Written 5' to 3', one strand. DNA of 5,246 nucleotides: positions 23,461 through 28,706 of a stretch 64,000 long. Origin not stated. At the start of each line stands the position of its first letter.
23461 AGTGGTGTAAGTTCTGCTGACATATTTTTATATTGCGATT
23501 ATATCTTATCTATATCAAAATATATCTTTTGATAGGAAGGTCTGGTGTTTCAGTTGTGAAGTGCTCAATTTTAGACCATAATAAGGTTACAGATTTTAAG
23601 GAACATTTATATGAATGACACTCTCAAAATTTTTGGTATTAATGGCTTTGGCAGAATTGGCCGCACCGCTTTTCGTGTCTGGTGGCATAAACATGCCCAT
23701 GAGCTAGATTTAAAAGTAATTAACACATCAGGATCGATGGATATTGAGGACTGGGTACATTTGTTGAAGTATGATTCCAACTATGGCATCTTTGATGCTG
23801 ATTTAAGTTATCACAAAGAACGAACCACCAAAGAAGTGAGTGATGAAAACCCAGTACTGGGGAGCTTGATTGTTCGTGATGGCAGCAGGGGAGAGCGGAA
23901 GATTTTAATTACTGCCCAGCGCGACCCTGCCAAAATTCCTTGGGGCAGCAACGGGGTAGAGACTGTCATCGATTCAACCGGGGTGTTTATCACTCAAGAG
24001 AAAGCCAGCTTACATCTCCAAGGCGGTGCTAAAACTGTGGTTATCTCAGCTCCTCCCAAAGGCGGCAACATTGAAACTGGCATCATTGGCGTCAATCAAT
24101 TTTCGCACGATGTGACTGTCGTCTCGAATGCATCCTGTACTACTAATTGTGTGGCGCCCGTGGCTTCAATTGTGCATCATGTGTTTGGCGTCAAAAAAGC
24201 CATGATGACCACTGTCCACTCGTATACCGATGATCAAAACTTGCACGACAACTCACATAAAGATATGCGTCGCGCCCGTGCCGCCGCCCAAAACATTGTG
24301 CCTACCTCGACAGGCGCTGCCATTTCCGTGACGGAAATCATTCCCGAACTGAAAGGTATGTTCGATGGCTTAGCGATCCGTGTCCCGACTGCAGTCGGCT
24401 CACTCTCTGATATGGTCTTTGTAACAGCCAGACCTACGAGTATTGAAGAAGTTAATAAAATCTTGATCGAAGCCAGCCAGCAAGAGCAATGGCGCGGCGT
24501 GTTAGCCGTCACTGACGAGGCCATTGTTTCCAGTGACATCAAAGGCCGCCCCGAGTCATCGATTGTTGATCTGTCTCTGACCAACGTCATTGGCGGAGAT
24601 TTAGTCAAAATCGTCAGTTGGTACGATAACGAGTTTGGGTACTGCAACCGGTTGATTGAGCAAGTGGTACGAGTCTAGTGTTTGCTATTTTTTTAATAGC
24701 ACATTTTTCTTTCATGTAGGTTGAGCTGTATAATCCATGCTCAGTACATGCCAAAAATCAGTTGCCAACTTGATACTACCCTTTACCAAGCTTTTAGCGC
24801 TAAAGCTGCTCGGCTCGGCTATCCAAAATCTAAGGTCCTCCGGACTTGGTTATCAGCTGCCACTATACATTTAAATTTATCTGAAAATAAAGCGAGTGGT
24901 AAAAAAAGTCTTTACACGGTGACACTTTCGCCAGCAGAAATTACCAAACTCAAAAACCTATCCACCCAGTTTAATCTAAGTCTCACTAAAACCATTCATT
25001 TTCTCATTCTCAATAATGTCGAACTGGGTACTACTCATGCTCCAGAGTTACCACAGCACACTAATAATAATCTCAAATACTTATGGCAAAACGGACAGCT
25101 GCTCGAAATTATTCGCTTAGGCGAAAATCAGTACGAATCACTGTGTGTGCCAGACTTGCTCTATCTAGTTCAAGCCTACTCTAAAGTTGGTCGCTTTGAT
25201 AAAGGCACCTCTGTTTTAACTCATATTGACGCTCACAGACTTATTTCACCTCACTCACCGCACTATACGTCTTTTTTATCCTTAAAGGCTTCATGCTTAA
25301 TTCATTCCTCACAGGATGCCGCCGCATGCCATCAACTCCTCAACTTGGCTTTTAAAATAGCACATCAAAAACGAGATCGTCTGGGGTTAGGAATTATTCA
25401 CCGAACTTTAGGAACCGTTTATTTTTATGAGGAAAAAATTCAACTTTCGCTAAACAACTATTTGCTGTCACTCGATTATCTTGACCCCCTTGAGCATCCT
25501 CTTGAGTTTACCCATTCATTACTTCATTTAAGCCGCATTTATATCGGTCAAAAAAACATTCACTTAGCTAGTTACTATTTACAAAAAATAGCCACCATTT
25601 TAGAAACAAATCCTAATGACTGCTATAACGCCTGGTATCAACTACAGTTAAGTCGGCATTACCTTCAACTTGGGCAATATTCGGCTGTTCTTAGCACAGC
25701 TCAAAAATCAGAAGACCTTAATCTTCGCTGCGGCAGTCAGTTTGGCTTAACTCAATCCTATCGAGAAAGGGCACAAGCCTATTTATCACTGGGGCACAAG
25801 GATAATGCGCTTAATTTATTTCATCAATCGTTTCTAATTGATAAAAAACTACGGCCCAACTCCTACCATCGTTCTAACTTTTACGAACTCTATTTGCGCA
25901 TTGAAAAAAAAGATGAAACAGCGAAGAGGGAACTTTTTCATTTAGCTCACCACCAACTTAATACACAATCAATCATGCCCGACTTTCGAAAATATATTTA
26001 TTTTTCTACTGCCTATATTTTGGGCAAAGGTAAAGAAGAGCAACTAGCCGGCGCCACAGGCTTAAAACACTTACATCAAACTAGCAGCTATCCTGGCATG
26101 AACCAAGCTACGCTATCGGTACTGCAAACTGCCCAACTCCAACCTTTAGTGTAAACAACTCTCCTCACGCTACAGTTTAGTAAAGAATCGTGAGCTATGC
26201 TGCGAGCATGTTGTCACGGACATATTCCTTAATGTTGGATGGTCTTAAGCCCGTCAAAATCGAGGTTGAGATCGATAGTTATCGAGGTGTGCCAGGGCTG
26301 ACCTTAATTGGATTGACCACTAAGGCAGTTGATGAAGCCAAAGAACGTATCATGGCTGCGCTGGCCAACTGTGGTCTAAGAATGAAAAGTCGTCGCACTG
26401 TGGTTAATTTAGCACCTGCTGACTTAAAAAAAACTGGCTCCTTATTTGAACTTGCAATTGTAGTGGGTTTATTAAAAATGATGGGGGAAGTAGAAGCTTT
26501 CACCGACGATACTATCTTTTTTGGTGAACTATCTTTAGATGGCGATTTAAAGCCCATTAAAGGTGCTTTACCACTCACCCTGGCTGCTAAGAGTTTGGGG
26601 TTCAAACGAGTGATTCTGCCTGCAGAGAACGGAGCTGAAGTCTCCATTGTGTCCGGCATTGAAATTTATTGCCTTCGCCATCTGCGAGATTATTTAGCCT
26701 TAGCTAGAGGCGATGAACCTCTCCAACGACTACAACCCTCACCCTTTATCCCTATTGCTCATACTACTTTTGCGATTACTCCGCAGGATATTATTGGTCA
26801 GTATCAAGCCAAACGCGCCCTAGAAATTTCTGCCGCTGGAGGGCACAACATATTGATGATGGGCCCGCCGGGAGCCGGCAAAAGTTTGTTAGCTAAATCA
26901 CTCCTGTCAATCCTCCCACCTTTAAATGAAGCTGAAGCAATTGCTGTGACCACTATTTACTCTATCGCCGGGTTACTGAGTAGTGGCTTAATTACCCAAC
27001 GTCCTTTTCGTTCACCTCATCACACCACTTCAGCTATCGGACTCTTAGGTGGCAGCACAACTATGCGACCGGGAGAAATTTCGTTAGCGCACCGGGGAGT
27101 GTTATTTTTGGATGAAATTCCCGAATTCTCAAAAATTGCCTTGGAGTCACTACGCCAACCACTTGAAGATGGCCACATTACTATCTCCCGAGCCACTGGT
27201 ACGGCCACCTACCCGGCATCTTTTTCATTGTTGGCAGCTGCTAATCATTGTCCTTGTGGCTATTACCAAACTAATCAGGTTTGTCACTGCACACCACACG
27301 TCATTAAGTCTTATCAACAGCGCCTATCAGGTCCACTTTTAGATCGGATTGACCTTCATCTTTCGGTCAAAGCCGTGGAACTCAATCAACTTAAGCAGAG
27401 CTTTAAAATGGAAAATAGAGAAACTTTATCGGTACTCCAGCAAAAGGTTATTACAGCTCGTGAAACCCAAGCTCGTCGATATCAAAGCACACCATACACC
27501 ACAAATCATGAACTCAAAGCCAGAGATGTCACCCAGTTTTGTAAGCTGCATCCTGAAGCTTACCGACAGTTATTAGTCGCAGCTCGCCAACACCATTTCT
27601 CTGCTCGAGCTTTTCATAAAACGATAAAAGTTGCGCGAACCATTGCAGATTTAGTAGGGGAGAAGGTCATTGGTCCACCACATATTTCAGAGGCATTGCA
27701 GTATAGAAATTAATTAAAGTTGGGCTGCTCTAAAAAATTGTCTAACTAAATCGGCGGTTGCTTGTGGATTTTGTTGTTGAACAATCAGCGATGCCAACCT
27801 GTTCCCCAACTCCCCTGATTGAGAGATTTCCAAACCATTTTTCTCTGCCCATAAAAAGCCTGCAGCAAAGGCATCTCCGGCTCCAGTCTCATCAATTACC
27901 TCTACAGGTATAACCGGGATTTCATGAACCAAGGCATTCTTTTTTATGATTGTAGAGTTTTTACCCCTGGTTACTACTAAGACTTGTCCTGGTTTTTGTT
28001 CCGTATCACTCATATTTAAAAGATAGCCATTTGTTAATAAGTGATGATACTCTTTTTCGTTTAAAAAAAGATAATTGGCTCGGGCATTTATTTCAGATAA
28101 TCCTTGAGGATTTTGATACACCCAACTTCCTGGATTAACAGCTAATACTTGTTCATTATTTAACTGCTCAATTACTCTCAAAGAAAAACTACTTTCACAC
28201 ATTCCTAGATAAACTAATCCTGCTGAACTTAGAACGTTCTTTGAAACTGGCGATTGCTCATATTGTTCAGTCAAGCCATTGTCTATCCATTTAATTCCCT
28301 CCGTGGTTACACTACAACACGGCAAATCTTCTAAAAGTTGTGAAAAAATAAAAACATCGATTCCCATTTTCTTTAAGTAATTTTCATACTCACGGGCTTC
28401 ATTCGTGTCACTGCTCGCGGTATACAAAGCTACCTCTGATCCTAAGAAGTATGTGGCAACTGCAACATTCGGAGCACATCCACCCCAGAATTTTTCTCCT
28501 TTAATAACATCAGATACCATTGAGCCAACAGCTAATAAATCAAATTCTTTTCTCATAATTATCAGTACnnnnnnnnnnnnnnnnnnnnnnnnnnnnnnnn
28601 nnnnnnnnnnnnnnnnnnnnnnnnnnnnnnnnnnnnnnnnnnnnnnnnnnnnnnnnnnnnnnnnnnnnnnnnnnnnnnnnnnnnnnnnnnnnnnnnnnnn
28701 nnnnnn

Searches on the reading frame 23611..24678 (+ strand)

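Call 8: search_protein_families(library=pfam, max_evalue=0.01, proteins=[window:23611-24678:+])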
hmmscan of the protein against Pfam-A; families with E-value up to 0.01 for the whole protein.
window:23611-24678:+ (355 aa): 2 families
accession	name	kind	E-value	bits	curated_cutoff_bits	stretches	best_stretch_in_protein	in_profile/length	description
PF02800.25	Gp_dh_C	-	5e-56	189.1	24.4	1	181-338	1-158/158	Glyceraldehyde 3-phosphate dehydrogenase, C-terminal domain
PF00044.30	Gp_dh_N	-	9.8e-23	80.8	31.7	1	9-128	4-100/101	Glyceraldehyde 3-phosphate dehydrogenase, NAD binding domain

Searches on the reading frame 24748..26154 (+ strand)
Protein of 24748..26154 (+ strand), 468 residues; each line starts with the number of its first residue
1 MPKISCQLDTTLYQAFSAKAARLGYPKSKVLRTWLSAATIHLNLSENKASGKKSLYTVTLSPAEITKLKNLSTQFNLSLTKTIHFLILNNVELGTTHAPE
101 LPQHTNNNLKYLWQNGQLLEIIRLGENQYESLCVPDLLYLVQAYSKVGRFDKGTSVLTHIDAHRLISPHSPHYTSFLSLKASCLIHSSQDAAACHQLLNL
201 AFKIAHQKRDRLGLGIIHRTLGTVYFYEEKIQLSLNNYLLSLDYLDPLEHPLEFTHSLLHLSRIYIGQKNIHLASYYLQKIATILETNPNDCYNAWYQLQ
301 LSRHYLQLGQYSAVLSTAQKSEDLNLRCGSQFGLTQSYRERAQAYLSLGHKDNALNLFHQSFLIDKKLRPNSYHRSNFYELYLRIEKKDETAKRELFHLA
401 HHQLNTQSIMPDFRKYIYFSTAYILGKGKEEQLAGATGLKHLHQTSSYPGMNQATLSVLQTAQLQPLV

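Call 3: search_protein_families(library=pfam, max_evalue=1, proteins=[window:24748-26154:+])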
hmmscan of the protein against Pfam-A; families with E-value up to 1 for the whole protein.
window:24748-26154:+ (468 aa): 9 families
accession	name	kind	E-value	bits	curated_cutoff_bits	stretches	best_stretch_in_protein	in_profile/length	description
PF13424.12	TPR_12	-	2.5e-06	28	30.1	2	258-323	6-73/77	Tetratricopeptide repeat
PF17874.7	TPR_MalT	-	0.00025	20.9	45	1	143-360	49-265/336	MalT-like TPR region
PF07719.23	TPR_2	-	0.00039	20.8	27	1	337-366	3-32/34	Tetratricopeptide repeat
PF13428.12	TPR_14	-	0.0015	19.5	23.5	0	338-360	4-26/44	Tetratricopeptide repeat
PF14559.12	TPR_19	-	0.0049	17.6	25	0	277-313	13-43/68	Tetratricopeptide repeat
PF13181.12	TPR_8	-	0.016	15.8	25.7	0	340-365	6-31/34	Tetratricopeptide repeat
PF00515.34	TPR_1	-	0.22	11.9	27.8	0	337-364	3-30/34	Tetratricopeptide repeat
PF03028.21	Dynein_heavy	-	0.22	11.9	30.5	0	269-302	63-96/115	Dynein heavy chain region D6 P-loop domain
PF13176.12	TPR_7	-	0.38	11.4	27.9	0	342-360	6-24/36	Tetratricopeptide repeat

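Call 9: search_protein_families(library=ncbifam, max_evalue=0.1, proteins=[window:24748-26154:+])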
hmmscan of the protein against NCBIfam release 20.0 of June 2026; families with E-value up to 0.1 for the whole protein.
window:24748-26154:+ (468 aa): 1 family
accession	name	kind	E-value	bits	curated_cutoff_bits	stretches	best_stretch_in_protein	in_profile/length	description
NF053520.1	HK_Porph_FimS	equivalog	0.015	13.5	600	1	199-368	148-317/618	sensor histidine kinase FimS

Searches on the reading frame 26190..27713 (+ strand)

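Call 8: search_protein_families(library=pfam, max_evalue=0.01, proteins=[window:26190-27713:+])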
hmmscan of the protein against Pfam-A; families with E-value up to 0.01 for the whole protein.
window:26190-27713:+ (507 aa): 12 families
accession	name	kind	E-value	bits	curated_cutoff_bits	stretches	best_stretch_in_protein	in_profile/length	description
PF01078.27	Mg_chelatase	-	1.1e-87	293.2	20.3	1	199-399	3-205/207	Magnesium chelatase, subunit ChlI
PF13541.12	ChlI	-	8.5e-38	129.4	27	1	26-147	1-121/121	Subunit ChlI of Mg-chelatase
PF13335.12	Mg_chelatase_C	-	1.5e-24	86.8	26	1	414-506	5-94/94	Magnesium chelatase, subunit ChlI C-terminal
PF00493.29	MCM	-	3.8e-12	46.2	23.3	1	203-394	42-205/224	MCM P-loop domain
PF07728.20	AAA_5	-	4.4e-08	33.7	22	1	220-355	1-125/139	AAA domain (dynein-related subfamily)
PF00158.32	Sigma54_activat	-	1.7e-07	31.6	20.2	1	210-353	14-143/168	Sigma-54 interaction domain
PF05496.18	RuvB_N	-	9.1e-05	22.7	27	0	298-344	81-127/159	Holliday junction DNA helicase RuvB P-loop domain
PF05362.19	Lon_C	-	0.00014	22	21.1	1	87-152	113-177/205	Lon protease (S16) C-terminal proteolytic domain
PF20030.5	bpMoxR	-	0.00089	18.8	27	0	199-241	12-54/205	MoxR domain in the MoxR-vWA-beta-propeller ternary systems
PF00004.35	AAA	-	0.0025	18.7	21.2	0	221-247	1-23/131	ATPase family associated with various cellular activities (AAA)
PF13401.12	AAA_22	-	0.0051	17.6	27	0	220-323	7-106/130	AAA domain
PF00005.33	ABC_tran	-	0.0072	17.4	25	0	214-247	7-38/137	ABC transporter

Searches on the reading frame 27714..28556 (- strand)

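Call 8: search_protein_families(library=pfam, max_evalue=0.01, proteins=[window:27714-28556:-])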
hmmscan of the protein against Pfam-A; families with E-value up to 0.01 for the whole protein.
window:27714-28556:- (280 aa): 1 family
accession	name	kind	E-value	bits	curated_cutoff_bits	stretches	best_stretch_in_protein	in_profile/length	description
PF00294.29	PfkB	-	6.3e-27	95.1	25.8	1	16-267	27-298/302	pfkB family carbohydrate kinase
